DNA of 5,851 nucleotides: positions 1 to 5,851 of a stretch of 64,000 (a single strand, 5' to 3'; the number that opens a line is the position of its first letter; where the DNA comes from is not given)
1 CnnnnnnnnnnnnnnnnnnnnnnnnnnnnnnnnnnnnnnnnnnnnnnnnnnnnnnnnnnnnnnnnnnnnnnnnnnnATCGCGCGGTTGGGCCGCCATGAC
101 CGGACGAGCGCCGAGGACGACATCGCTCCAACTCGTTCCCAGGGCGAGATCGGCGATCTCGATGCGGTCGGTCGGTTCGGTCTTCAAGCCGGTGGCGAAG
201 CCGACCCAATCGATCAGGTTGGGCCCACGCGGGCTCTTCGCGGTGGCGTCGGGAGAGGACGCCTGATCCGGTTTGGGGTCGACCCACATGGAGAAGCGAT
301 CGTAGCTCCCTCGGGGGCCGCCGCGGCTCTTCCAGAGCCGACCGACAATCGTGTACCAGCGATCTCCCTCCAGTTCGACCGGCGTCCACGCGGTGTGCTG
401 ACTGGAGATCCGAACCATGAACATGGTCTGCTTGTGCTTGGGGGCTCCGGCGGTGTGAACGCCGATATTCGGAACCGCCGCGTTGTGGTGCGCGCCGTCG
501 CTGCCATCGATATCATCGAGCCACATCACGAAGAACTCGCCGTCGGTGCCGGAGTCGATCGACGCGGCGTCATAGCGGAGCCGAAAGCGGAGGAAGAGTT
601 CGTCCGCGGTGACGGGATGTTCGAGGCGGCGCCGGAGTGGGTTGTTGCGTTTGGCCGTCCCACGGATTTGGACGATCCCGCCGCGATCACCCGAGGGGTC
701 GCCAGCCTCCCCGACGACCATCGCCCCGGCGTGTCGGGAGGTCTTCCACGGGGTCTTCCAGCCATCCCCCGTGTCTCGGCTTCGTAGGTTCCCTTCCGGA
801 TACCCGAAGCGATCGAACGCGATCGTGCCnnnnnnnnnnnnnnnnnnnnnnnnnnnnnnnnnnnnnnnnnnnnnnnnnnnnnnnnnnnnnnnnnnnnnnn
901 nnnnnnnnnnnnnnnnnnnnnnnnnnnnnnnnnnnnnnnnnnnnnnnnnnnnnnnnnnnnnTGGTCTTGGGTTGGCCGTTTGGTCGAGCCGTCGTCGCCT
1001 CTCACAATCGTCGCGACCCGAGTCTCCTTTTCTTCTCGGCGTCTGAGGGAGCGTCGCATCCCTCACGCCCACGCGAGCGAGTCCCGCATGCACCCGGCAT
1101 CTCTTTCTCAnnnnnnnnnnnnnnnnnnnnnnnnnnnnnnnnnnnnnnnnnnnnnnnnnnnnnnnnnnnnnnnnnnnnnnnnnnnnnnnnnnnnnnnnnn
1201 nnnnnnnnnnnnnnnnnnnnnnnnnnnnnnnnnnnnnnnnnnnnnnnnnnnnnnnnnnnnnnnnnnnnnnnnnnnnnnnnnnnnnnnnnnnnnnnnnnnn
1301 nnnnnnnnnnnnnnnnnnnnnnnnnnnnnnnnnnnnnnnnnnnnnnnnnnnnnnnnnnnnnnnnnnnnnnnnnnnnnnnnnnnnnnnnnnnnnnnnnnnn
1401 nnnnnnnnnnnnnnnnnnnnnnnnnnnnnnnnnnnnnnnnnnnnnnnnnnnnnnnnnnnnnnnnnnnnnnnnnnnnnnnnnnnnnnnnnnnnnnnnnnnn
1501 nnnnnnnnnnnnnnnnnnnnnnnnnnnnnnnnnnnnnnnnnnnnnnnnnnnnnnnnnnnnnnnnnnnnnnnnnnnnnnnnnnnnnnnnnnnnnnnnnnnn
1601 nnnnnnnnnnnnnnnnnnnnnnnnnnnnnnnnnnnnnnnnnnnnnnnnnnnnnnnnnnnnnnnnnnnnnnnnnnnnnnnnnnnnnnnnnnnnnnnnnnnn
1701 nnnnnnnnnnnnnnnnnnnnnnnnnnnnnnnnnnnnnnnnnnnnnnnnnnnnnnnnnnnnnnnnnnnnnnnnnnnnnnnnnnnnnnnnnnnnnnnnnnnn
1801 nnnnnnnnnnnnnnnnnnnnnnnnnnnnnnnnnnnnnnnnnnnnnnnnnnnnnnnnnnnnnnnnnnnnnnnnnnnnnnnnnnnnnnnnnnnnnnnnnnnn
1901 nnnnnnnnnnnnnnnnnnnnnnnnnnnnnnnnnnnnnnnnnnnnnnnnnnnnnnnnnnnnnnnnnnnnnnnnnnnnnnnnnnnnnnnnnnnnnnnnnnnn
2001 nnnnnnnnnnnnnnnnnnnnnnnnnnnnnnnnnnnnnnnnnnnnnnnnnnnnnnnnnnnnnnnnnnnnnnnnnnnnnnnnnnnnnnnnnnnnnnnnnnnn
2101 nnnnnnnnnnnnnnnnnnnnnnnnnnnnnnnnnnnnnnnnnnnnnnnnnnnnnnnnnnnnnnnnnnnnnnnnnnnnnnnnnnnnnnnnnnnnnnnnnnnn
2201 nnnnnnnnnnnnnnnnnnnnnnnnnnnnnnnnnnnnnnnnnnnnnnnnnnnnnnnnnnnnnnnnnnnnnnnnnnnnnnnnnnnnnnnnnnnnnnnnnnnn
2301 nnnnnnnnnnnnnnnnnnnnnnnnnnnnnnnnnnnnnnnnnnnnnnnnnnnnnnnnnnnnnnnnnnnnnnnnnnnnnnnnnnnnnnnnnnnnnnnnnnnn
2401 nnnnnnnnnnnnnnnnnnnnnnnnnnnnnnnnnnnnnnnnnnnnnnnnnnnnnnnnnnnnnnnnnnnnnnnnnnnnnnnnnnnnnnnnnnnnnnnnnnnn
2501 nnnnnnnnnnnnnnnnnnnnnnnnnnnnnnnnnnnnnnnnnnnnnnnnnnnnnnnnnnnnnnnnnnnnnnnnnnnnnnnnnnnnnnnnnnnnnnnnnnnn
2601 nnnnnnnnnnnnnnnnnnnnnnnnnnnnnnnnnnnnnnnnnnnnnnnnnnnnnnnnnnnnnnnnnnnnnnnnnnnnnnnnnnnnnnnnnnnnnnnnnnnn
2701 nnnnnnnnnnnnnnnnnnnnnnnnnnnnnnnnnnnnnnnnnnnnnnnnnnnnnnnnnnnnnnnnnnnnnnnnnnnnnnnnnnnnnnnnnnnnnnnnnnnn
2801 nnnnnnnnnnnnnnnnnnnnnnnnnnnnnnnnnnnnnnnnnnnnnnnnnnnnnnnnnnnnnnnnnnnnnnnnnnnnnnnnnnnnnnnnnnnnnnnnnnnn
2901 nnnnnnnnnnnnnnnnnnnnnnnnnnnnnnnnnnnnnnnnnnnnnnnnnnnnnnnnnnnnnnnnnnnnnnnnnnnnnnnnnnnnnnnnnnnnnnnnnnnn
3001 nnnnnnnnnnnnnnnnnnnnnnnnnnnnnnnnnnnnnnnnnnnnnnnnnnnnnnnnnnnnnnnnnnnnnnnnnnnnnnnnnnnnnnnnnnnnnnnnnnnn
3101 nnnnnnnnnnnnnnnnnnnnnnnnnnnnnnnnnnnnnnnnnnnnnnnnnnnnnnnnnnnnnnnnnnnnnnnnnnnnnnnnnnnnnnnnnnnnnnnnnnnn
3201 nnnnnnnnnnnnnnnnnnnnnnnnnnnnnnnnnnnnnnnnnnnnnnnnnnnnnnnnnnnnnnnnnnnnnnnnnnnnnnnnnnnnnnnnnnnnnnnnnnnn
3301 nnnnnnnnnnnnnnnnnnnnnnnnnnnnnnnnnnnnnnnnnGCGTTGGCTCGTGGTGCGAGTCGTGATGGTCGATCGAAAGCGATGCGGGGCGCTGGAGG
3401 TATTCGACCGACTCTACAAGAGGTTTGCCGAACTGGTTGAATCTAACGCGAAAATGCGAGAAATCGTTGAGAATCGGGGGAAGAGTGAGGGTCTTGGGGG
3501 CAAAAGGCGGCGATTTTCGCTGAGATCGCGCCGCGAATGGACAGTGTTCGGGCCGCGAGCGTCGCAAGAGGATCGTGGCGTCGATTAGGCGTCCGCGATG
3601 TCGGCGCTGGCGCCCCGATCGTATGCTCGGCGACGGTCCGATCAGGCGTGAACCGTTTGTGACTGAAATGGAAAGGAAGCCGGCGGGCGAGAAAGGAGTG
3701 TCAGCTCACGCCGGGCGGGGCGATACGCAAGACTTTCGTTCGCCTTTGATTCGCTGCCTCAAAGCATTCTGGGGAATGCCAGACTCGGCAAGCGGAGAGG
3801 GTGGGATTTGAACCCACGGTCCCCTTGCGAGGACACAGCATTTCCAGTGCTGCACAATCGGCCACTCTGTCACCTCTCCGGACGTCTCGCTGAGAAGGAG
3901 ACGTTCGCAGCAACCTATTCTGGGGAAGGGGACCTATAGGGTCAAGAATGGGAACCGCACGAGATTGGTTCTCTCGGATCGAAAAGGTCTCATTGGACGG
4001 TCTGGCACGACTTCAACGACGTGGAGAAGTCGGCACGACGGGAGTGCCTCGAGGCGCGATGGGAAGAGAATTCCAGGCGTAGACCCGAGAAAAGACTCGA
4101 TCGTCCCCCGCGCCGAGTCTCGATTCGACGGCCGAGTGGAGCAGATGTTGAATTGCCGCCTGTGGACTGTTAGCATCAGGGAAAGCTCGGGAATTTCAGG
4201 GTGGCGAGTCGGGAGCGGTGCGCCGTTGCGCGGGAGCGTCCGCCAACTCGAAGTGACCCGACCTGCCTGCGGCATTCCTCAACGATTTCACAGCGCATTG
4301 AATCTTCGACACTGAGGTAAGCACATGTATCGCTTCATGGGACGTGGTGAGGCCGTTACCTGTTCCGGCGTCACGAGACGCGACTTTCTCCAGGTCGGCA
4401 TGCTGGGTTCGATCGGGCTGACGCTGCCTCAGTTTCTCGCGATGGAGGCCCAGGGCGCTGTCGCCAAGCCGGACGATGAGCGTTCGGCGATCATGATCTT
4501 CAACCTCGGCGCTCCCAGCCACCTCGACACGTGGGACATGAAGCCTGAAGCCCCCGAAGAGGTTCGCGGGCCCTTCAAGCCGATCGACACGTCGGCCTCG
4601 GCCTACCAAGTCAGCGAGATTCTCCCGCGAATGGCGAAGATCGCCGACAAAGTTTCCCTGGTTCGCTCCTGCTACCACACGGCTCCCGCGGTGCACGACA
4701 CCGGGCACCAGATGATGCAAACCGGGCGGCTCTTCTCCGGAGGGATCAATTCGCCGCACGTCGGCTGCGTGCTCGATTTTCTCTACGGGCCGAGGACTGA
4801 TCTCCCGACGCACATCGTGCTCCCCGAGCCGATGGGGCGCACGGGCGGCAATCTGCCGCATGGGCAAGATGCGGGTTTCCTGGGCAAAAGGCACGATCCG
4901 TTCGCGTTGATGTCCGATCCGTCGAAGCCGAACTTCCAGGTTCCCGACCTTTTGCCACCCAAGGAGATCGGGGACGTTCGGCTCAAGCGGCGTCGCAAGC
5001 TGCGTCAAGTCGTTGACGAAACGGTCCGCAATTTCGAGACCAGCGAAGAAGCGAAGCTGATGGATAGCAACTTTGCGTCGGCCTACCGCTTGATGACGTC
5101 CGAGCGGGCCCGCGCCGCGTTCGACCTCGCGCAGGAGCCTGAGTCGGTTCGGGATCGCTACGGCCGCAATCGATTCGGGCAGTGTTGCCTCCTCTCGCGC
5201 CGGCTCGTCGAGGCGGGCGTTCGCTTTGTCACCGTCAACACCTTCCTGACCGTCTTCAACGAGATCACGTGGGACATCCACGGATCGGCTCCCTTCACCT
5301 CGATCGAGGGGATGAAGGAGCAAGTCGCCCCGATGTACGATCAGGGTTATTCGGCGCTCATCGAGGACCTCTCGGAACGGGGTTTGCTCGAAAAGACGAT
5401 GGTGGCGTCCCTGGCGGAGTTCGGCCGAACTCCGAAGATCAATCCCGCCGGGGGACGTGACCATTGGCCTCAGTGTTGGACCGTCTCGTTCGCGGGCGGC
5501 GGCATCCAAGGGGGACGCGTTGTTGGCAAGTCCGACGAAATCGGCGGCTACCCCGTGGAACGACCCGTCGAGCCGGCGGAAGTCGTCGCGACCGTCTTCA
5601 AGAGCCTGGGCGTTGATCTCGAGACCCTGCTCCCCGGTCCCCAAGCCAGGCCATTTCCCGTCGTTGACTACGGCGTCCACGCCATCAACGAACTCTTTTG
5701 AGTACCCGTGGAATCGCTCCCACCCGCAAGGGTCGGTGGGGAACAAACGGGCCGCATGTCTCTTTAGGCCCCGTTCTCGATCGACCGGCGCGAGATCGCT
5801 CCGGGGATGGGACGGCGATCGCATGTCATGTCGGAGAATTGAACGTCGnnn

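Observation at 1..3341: ECF sigma / FecR anti-sigma / PSCyt1 target, with the anti-sigma C-terminal domain homologous to the target N-terminal domain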

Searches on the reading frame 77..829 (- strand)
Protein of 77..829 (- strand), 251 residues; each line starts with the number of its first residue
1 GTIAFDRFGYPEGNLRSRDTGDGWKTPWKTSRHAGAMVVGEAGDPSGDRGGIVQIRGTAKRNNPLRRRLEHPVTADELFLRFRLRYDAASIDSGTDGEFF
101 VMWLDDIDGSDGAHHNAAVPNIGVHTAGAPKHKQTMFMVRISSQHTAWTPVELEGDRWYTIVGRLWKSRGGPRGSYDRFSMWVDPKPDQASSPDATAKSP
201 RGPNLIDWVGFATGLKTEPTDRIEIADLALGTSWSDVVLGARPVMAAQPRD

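Call 23: predict_structure(alignment_id=A2)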
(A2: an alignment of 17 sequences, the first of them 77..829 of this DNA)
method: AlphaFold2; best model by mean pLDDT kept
length: 251 residues; sequences in the alignment: 17
mean_pLDDT: 82.7   pTM: 0.81
mean pLDDT of the five models: 82.7, 81.8, 81.8, 80.6, 80.6
residues with pLDDT >= 90: 154; 70-90: 42; 50-70: 19; < 50: 36
segments of 3 or more residues with pLDDT < 50: 1-21, 45-48, 242-251
pLDDT, mean of each block of 10 residues (from residue 1): 37 41 76 89 51 90 93 96 93 70 93 88 82 84 94 95 97 97 97 97 96 91 92 89 43 38
secondary structure, 60 per line:
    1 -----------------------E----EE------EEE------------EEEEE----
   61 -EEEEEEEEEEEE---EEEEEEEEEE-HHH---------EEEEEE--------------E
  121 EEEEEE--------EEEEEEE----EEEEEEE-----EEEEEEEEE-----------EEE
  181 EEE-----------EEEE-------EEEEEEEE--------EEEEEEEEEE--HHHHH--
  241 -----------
elements in order: E37-39 E52-56 E62-73 E77-86 E100-105 E120-126 E135-141 E146-152 E158-166 E178-183 E195-198 E206-213 E222-231 H234-238

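Call 44: find_related_loci(query=A2, collection=metagenome_contigs, flank=8000)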
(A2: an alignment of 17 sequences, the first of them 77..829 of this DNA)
Query A2 (251 aa) in metagenome_contigs; peptide patterns used: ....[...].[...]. (x = any residue, [..] = any of these).
163 stretches matched a pattern; 70 encode a relative of the query (tblastn E <= 1e-3); 70 distinct loci.
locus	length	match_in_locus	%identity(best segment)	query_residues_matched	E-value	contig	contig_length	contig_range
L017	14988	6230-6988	48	1-248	5e-69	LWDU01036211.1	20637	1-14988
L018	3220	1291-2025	47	2-238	1e-68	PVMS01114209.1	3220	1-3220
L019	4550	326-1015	48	14-238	1e-61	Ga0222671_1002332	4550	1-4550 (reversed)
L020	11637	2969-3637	49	21-238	1e-61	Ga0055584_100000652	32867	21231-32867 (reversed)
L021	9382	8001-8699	46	3-238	4e-61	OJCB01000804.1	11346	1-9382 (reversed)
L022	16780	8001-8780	43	2-238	9e-60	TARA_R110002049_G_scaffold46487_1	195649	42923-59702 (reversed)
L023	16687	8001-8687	48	15-238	7e-60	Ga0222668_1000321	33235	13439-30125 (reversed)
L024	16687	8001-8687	48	14-238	9e-60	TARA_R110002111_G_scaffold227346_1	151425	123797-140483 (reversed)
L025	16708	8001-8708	47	20-248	3e-59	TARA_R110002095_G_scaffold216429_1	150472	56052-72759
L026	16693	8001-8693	47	11-238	1e-58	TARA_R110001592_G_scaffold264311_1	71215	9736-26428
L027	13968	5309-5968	48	21-238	3e-58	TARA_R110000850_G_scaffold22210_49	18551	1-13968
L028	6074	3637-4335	44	3-238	5e-58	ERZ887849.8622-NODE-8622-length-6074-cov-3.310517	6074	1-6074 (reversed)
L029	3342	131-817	47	11-238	3e-58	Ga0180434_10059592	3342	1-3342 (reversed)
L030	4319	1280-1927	45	24-238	1e-57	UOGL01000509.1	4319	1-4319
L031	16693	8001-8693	47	11-238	1e-57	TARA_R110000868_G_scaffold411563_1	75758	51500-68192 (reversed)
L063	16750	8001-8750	48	2-248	8e-70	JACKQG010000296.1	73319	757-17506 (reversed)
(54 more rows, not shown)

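Call 76: search_protein_families(library=pfam, proteins=[L017:4672-5667:-, L017:3150-4781:-, L022:1980-7871:+, L063:6188-7648:-, L020:304-2625:+, L021:6181-7686:+, L021:5167-6069:+], max_evalue=0.001)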
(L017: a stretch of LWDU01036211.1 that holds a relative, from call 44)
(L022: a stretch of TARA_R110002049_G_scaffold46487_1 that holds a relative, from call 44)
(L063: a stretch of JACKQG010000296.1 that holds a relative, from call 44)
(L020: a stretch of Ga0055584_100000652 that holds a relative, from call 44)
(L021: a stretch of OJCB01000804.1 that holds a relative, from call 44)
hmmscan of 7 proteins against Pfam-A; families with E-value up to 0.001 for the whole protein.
L017:4672-5667:- (331 aa): 2 families
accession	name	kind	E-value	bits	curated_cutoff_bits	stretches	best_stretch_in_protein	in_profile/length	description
PF13088.12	BNR_2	-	2.1e-07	31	31.4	0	176-272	81-186/277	BNR repeat-like domain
PF15902.12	Sortilin-Vps10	-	0.00038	19.8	33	1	74-187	48-159/446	Sortilin, neurotensin receptor 3,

L017:3150-4781:- (543 aa): 0 families

L022:1980-7871:+ (1963 aa): 7 families
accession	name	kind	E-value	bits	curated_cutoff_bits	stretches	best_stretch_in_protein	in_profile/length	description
PF23500.1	DUF7133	-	1.3e-65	222.6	27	1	811-1182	2-383/385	Domain of unknown function (DUF7133)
PF06439.18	3keto-disac_hyd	-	9.4e-37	127.3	26.8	1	1785-1951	4-186/187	3-keto-disaccharide hydrolase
PF13517.12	FG-GAP_3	-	3e-23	82.6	26.9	2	115-150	1-34/61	FG-GAP-like repeat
PF01839.29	FG-GAP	-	3.2e-19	68.8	22.1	0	212-230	1-19/37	FG-GAP repeat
PF13646.12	HEAT_2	-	2.7e-11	44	27.7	1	1490-1550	12-73/88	HEAT repeats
PF13442.11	Cytochrome_CBB3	-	8.8e-06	26.4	27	0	1641-1688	2-44/68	Cytochrome C oxidase, cbb3-type, subunit III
PF00034.26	Cytochrom_C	-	2.5e-05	25.9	21.3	1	1643-1769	2-87/90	Cytochrome c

L063:6188-7648:- (486 aa): 0 families

L020:304-2625:+ (773 aa): 1 family
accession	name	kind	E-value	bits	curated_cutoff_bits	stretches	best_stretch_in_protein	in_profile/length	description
PF13472.12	Lipase_GDSL_2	-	2.1e-05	25.5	32.9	1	402-510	54-176/178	GDSL-like Lipase/Acylhydrolase family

L021:6181-7686:+ (501 aa): 4 families
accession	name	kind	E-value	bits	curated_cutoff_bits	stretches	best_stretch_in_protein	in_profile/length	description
PF00884.28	Sulfatase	-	1.2e-46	159.9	25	1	36-397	1-300/301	Sulfatase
PF16347.10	SGSH_C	-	2.7e-16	60.5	29.3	1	346-495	1-152/154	N-sulphoglucosamine sulphohydrolase, C-terminal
PF02995.22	DUF229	-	1.4e-05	24.5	25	1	275-347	278-347/496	Protein of unknown function (DUF229)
PF01663.27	Phosphodiest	-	1.5e-05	25.2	23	1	307-344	185-222/342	Type I phosphodiesterase / nucleotide pyrophosphatase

L021:5167-6069:+ (300 aa): 1 family
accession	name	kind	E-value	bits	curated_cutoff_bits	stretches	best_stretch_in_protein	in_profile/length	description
PF02585.22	PIG-L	-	4e-25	89.2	28.2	1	33-152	2-128/129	GlcNAc-PI de-N-acetylase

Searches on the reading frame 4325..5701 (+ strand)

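Call 47: search_protein_families(library=pfam, proteins=[window:4325-5701:+], max_evalue=0.01)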
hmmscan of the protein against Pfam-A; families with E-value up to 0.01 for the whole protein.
window:4325-5701:+ (458 aa): 1 family
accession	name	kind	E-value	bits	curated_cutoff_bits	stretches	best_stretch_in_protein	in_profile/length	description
PF07394.17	DUF1501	-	2.8e-105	353.1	27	1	53-458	2-390/390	Protein of unknown function (DUF1501)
